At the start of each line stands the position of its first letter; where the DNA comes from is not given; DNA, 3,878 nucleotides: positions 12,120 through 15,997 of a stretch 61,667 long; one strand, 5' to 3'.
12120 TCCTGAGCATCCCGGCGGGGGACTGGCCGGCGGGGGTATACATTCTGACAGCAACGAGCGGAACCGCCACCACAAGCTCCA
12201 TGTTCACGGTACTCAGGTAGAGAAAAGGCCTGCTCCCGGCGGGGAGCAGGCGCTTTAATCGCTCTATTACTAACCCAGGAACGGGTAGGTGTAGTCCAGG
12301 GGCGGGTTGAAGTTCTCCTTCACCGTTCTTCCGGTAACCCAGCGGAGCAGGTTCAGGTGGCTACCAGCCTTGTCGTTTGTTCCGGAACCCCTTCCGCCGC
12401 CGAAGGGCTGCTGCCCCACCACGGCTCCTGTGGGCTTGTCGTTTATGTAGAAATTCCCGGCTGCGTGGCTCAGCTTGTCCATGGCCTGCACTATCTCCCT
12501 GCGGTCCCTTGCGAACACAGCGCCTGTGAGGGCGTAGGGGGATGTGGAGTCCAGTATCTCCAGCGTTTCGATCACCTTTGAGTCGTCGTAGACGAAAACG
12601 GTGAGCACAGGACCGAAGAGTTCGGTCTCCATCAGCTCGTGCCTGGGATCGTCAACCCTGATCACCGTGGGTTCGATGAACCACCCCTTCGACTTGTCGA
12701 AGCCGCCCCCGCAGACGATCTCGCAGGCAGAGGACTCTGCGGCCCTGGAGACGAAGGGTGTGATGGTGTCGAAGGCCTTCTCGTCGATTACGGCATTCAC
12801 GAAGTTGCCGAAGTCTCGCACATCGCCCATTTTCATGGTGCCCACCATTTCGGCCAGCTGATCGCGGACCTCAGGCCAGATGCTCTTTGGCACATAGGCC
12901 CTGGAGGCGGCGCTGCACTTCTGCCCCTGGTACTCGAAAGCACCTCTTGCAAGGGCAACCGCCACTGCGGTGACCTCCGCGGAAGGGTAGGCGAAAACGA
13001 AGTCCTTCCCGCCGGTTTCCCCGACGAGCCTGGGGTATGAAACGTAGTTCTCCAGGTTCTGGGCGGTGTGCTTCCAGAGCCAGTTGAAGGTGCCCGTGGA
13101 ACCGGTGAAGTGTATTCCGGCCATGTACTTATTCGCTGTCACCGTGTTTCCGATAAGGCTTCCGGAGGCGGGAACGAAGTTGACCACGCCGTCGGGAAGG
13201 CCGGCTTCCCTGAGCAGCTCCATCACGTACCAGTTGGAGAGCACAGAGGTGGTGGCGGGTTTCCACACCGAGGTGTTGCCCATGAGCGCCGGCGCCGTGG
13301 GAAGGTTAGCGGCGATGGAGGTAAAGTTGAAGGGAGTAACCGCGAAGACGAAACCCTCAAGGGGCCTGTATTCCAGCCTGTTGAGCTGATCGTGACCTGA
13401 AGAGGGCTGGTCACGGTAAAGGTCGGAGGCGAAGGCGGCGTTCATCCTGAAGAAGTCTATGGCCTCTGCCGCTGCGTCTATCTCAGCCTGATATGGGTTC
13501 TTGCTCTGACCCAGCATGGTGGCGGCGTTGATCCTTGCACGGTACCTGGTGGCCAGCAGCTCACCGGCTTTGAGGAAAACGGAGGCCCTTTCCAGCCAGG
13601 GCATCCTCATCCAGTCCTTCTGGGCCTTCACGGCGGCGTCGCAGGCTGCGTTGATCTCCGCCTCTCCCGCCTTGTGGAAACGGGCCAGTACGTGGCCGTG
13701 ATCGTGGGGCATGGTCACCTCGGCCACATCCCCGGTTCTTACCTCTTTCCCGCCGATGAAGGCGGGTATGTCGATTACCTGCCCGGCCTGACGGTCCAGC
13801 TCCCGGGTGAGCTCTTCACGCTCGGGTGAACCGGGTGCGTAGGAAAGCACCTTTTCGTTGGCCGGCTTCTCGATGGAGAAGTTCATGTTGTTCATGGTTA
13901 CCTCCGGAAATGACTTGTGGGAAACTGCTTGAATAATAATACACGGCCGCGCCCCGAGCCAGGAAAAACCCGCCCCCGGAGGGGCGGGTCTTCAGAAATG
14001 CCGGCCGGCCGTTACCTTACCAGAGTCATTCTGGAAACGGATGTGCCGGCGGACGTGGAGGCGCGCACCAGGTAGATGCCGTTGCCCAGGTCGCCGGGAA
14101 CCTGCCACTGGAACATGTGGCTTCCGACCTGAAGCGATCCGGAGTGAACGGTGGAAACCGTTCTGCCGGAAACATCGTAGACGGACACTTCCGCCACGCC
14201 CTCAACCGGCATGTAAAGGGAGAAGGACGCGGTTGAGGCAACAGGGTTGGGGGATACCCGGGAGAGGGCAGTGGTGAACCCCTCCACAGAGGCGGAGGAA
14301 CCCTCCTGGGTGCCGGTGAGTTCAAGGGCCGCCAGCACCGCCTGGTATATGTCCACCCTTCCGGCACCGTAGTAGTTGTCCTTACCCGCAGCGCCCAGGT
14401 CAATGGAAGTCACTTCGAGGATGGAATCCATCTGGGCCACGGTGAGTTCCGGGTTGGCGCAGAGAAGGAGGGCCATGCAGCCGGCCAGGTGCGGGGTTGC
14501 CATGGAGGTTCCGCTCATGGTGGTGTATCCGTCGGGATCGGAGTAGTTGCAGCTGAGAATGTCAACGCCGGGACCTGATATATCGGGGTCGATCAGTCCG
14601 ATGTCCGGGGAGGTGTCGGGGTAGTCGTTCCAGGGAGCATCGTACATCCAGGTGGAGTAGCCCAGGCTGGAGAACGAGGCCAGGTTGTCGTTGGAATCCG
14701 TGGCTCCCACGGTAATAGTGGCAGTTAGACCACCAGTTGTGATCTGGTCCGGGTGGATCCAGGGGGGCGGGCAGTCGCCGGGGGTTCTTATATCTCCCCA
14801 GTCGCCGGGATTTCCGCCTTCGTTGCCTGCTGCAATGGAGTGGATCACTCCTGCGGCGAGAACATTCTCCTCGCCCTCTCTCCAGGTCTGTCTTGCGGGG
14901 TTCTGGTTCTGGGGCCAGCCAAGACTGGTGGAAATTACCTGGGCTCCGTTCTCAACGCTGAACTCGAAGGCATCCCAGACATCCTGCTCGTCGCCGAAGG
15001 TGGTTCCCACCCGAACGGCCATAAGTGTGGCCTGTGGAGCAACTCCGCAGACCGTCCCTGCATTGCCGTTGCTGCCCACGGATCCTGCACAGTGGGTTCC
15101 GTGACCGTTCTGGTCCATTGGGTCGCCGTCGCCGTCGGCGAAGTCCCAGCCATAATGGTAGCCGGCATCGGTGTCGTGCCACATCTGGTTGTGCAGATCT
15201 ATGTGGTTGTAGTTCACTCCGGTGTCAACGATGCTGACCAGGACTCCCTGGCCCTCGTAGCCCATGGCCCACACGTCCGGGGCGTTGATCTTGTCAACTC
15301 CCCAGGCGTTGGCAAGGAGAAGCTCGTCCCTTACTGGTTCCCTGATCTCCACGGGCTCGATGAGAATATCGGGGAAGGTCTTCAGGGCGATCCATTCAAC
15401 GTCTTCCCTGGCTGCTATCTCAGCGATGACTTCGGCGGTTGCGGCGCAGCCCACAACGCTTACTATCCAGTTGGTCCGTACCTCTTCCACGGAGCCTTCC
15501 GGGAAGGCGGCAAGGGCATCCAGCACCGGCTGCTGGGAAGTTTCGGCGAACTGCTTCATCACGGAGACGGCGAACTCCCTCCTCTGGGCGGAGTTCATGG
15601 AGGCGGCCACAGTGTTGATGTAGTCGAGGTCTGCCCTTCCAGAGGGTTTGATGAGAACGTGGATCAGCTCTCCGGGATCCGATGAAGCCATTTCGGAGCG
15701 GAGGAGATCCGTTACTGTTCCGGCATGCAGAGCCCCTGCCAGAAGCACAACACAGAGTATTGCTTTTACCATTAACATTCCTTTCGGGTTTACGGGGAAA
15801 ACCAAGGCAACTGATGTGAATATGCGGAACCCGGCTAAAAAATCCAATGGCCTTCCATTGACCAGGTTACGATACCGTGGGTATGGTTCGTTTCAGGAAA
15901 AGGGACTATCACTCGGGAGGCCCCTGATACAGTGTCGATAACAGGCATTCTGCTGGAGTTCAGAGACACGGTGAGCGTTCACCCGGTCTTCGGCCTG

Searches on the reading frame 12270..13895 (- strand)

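Call 21: search_protein_families(library=ncbifam, proteins=[window:12270-13895:-], max_evalue=0.00001)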
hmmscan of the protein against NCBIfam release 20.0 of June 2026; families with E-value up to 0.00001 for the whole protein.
window:12270-13895:- (541 aa): 39 families (the best 25 are shown)
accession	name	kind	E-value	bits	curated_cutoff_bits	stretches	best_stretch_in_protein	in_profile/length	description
TIGR01236.1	D1pyr5carbox1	equivalog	1.2e-233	776.6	613.6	1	12-539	1-531/533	L-glutamate gamma-semialdehyde dehydrogenase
NF002852.0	PRK03137.1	subfamily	2.5e-102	343.3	648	1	33-529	29-514/514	L-glutamate gamma-semialdehyde dehydrogenase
TIGR01237.1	D1pyr5carbox2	equivalog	5.6e-90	302.6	659.65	1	42-529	32-511/511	L-glutamate gamma-semialdehyde dehydrogenase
NF008869.0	PRK11904.1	equivalog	5.4e-75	252.9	747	1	25-528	536-1027/1042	bifunctional proline dehydrogenase/L-glutamate gamma-semialdehyde dehydrogenase PutA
TIGR01238.1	D1pyr5carbox3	equivalog_domain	1.1e-62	212.3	485.2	1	28-520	23-496/500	L-glutamate gamma-semialdehyde dehydrogenase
NF008772.0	PRK11809.1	equivalog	4.5e-60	203.4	1750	1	44-523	648-1110/1318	trifunctional transcriptional regulator/proline dehydrogenase/L-glutamate gamma-semialdehyde dehydrogenase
NF052305.1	DioxValDhHalo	equivalog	1e-58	199.4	750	1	51-507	15-460/483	2,5-dioxovalerate dehydrogenase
NF010000.0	PRK13473.1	subfamily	1.8e-57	195.1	615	1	46-506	6-452/475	aminobutyraldehyde dehydrogenase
NF042993.1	AlphKGSA_gudD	equivalog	3.2e-57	194.4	770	1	51-507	14-460/481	alpha-ketoglutaric semialdehyde dehydrogenase GucD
NF006916.0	PRK09407.1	equivalog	1.6e-56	192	521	1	53-528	31-493/526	succinic semialdehyde dehydrogenase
TIGR01804.1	BADH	equivalog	3.1e-54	184.2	668.6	1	53-507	10-452/467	betaine-aldehyde dehydrogenase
TIGR02299.1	HpaE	equivalog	5.1e-54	183.6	638.35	1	46-512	4-462/488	5-carboxymethyl-2-hydroxymuconate semialdehyde dehydrogenase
NF009725.0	PRK13252.1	equivalog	7.1e-52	176.4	593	1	45-510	9-463/488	betaine-aldehyde dehydrogenase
NF040792.1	glyc_ald_dh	equivalog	5.2e-50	170.8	760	1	56-488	16-437/488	D-glyceraldehyde dehydrogenase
NF007497.0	PRK10090.1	equivalog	2.1e-48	165.3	500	1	46-513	10-464/480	aldehyde dehydrogenase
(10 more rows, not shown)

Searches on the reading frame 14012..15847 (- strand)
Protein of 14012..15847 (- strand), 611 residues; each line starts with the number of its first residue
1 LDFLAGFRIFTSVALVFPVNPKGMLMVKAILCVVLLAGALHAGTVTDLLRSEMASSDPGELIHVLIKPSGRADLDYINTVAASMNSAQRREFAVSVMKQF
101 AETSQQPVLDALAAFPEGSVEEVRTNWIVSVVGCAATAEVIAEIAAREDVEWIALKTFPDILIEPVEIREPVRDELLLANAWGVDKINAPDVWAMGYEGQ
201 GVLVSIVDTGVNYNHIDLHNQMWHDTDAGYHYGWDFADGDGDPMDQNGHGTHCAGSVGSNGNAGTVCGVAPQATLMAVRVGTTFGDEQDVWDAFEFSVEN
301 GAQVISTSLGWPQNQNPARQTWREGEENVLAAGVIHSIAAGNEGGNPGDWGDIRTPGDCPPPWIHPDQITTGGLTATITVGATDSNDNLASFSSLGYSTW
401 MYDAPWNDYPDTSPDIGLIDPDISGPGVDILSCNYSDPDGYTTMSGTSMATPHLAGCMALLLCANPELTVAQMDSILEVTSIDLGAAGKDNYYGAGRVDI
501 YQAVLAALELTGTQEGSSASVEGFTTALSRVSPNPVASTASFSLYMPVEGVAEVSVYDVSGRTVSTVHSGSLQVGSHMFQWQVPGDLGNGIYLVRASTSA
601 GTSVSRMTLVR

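Call 21: search_protein_families(library=ncbifam, proteins=[window:14012-15847:-], max_evalue=0.00001)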
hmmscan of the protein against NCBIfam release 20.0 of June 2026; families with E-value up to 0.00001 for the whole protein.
window:14012-15847:- (611 aa): 7 families
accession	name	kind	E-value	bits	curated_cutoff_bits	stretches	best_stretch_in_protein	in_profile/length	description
TIGR03921.1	T7SS_mycosin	equivalog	1.9e-33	116.1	278.75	1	189-535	3-316/353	type VII secretion-associated serine protease mycosin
NF033595.1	denti_PrtP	equivalog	3.2e-22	78.9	300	1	423-506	414-504/606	dentilisin complex serine proteinase subunit PrtP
NF040553.1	SGO_0316_fam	subfamily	1.6e-11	42.7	1400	0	237-344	348-465/1486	SGO_0316/SGO_0317 family LPXTG-anchored serine peptidase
NF051851.1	AtpSerPepEprS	equivalog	7.9e-11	40.7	1700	0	180-276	47-145/988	autotransporter serine peptidase EprS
TIGR04183.1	Por_Secre_tail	domain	1.3e-08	34.7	23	1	531-607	1-69/72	T9SS type A sorting domain-containing protein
NF049966.1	QH_SP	equivalog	3.1e-08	33.2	165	0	204-336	2-118/219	subtilisin-like serine protease QhpE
NF040809.1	germ_prot_CspBA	exception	4.9e-07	27.8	1250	0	416-462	429-473/1099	bifunctional germination protease/germinant receptor pseudoprotease CspBA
